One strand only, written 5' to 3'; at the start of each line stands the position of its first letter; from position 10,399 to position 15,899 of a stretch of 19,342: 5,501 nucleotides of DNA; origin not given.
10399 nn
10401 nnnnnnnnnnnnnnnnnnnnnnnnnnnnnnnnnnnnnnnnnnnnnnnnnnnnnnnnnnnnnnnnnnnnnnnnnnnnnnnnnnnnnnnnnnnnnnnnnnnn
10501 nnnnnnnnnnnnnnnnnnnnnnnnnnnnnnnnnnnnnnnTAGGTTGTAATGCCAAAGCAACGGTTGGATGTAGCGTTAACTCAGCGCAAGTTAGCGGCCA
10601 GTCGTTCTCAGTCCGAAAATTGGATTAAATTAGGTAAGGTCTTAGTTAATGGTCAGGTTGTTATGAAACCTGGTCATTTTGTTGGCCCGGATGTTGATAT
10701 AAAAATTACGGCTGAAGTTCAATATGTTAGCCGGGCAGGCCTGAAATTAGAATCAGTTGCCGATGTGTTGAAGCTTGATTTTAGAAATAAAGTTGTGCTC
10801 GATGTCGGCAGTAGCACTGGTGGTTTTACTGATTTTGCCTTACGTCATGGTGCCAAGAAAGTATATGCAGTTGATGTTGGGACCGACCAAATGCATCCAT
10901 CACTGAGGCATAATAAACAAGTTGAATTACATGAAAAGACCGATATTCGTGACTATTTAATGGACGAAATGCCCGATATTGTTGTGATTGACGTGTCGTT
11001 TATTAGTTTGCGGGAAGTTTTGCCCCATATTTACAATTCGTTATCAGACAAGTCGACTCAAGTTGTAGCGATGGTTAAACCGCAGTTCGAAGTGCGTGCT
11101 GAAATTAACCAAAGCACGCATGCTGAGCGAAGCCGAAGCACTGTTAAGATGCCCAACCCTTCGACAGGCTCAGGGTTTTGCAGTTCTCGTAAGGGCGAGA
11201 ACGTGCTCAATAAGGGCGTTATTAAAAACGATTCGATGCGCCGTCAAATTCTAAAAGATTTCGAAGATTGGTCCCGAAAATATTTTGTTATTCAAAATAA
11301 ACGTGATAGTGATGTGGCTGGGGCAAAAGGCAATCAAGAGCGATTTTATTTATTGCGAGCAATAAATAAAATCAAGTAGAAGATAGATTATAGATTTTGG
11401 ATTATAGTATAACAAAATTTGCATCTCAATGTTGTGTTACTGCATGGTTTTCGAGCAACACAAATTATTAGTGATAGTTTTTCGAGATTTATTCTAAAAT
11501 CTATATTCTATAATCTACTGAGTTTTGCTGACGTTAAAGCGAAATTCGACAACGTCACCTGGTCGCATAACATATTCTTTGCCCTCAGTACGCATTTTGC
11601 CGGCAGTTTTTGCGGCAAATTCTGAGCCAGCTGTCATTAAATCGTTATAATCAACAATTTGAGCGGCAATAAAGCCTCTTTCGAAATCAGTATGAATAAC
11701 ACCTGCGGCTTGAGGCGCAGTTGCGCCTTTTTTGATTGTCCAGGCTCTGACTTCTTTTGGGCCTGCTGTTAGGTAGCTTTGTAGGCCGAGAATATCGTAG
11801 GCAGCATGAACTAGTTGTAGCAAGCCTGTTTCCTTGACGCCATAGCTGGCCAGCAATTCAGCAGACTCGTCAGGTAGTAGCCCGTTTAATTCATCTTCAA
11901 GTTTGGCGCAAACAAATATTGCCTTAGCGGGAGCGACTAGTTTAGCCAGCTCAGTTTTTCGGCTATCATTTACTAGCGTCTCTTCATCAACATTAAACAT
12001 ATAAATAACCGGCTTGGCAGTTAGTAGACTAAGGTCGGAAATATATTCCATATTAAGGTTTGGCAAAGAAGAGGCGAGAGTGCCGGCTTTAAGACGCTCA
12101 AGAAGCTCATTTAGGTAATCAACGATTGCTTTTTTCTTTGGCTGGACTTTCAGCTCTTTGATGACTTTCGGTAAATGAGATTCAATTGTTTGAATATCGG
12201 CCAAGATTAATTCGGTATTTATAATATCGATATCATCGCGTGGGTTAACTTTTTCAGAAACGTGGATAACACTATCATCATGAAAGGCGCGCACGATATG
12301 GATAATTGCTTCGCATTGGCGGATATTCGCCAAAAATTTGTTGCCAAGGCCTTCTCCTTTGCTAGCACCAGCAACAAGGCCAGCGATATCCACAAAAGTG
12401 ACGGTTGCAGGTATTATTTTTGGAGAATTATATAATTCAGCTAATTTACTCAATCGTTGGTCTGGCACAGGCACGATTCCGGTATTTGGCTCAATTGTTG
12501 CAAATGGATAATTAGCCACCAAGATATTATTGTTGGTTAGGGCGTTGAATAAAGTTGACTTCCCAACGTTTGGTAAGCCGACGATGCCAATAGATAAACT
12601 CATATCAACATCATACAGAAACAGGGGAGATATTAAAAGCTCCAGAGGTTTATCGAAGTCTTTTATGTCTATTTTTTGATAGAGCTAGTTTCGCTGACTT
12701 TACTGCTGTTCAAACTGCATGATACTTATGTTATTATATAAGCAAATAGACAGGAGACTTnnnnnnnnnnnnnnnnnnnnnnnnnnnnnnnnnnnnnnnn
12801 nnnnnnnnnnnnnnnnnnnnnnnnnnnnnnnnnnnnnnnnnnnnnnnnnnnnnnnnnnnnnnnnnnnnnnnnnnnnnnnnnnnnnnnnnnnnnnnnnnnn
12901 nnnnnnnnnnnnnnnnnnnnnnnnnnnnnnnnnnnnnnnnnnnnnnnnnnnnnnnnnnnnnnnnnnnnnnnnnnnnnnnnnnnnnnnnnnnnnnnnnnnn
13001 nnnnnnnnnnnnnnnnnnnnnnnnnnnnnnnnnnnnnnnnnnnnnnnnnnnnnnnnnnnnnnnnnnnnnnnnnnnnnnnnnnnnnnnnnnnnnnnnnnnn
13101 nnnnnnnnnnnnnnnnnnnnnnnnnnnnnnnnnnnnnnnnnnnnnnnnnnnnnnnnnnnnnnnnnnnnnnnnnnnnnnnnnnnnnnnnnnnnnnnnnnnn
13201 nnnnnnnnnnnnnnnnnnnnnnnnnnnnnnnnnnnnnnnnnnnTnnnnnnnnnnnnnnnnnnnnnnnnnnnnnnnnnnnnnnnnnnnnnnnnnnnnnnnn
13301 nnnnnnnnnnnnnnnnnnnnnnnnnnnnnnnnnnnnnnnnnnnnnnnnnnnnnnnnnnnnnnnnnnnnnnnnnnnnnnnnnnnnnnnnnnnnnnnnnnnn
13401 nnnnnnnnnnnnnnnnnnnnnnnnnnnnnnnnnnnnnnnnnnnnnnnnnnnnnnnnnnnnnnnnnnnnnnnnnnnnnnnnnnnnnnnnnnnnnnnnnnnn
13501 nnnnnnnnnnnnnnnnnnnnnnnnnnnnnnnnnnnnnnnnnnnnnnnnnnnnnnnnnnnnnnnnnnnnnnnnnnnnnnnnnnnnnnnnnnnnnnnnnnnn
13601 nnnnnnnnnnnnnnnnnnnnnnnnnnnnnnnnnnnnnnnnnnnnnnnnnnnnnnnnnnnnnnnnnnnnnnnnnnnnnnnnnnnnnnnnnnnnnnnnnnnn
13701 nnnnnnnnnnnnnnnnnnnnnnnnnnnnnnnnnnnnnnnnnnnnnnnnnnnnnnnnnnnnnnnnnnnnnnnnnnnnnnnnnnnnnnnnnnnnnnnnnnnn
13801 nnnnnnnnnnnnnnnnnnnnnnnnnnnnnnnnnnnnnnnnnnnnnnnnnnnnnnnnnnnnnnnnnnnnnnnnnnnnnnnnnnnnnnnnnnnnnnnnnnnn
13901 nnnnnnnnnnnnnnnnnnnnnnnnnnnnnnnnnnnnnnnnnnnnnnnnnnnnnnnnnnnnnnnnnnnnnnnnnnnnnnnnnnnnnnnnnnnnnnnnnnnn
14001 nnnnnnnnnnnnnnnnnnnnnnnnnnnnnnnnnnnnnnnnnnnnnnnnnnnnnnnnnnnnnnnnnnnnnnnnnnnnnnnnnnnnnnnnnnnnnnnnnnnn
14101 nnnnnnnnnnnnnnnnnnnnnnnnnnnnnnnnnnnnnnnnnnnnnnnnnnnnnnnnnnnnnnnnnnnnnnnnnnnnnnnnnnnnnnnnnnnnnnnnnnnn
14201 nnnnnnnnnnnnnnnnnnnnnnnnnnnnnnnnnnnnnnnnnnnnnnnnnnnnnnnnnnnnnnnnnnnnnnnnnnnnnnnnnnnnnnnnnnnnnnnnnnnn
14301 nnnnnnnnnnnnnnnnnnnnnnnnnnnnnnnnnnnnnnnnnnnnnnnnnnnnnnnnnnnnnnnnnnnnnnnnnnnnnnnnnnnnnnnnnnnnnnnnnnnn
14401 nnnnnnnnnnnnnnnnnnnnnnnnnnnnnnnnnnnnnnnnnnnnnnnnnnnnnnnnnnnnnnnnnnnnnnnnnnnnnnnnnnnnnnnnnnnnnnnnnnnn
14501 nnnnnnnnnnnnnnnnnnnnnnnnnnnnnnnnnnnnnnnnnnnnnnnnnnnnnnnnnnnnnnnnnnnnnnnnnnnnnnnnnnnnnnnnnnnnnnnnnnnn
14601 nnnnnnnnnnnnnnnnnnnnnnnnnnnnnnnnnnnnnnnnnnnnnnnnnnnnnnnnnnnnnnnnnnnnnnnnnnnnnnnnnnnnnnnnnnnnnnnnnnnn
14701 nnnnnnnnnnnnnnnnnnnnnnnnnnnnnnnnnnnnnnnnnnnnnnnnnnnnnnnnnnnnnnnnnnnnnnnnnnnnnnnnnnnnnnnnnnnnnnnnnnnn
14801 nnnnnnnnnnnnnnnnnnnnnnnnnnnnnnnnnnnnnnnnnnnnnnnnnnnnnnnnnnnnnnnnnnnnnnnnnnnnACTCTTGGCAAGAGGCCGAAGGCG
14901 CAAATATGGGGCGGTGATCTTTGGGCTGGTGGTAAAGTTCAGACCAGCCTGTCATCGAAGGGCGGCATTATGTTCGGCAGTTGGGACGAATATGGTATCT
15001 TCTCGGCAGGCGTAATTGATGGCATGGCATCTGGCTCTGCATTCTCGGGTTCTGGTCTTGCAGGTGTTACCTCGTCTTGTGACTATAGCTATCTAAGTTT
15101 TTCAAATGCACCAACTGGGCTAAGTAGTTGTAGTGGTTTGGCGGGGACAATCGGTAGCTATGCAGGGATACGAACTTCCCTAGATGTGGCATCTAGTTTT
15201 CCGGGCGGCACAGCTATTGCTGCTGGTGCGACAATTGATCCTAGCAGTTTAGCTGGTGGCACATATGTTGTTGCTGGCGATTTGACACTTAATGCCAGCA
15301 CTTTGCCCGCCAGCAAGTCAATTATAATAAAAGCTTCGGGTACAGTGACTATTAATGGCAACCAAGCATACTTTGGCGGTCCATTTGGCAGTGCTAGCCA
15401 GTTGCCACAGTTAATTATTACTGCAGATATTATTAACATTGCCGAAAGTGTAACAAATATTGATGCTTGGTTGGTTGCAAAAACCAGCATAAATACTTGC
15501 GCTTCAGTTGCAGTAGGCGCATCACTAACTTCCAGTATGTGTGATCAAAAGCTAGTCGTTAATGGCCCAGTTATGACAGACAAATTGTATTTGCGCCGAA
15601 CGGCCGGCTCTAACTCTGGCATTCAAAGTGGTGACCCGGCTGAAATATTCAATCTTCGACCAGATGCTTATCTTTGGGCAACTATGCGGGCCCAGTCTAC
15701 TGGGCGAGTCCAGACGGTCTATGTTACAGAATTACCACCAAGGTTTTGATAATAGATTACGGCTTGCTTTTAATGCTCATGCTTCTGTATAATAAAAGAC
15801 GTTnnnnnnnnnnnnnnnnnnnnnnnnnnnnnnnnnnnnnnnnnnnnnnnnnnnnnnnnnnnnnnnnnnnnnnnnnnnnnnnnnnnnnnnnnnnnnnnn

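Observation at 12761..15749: Two-gene surface module coupled to the front of the pilMNO-pilB locus: candidate pilus-associated adhesin system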

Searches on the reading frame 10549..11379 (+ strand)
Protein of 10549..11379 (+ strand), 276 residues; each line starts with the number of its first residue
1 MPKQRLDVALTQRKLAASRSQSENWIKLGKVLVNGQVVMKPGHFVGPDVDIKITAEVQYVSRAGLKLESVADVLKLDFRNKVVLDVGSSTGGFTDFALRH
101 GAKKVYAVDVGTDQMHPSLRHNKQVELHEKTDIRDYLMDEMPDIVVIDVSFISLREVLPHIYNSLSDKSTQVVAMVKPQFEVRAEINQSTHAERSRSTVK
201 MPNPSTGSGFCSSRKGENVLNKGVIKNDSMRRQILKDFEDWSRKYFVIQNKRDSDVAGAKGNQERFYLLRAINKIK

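Call 8: search_protein_families(library=pfam, proteins=[window:10549-11379:+], max_evalue=0.01)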
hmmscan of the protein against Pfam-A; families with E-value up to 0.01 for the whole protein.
window:10549-11379:+ (276 aa): 5 families
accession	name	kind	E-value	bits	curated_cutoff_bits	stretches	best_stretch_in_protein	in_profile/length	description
PF01728.25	FtsJ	-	8.7e-31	107.7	24.1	1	59-267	1-177/181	FtsJ-like methyltransferase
PF01479.30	S4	-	6.1e-12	45.5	22.8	1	4-48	1-45/48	S4 domain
PF13489.12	Methyltransf_23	-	0.00019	21.6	27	1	69-163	12-96/164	Methyltransferase domain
PF13649.12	Methyltransf_25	-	0.0018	19.4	27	1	83-147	1-70/97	Methyltransferase domain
PF06325.19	PrmA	-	0.0095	15.9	22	0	79-172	161-257/296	Ribosomal protein L11 methyltransferase (PrmA)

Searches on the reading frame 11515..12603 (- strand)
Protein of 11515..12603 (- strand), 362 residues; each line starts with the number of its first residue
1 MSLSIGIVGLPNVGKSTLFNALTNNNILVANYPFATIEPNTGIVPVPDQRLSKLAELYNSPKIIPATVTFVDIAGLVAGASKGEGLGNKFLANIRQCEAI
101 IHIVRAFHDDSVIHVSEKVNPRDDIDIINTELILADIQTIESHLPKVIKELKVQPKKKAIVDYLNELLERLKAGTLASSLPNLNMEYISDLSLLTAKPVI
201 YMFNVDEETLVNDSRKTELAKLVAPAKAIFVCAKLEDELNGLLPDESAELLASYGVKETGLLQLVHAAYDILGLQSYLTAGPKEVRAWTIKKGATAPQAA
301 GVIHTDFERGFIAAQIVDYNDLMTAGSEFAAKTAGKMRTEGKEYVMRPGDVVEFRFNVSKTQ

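Call 8: search_protein_families(library=pfam, proteins=[window:11515-12603:-], max_evalue=0.01)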
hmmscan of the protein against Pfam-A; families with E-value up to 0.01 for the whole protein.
window:11515-12603:- (362 aa): 5 families
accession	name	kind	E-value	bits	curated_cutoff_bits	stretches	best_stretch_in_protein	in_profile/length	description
PF06071.19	YchF-GTPase_C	-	2.3e-37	127.4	27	1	274-357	1-84/84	Protein of unknown function (DUF933)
PF01926.29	MMR_HSR1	-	3.9e-23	82.2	21.9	1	5-113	2-86/113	50S ribosome-binding GTPase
PF02421.24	FeoB_N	-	7.9e-10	38.9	27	1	5-48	3-46/156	Ferrous iron transport protein B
PF00350.29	Dynamin_N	-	0.0011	19.5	27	0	5-30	1-26/168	Dynamin family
PF02824.27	TGS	-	0.0087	16.5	22.2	0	290-353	13-57/60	TGS domain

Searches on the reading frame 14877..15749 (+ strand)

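Call 70: search_protein_families(library=phrogs, proteins=[window:14877-15749:+], max_evalue=0.1)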
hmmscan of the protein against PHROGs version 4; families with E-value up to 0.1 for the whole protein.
window:14877-15749:+ (290 aa): 1 family
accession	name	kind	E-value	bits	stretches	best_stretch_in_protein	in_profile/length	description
phrog_18127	-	unknown function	0.055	14.5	0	243-288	19-64/72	-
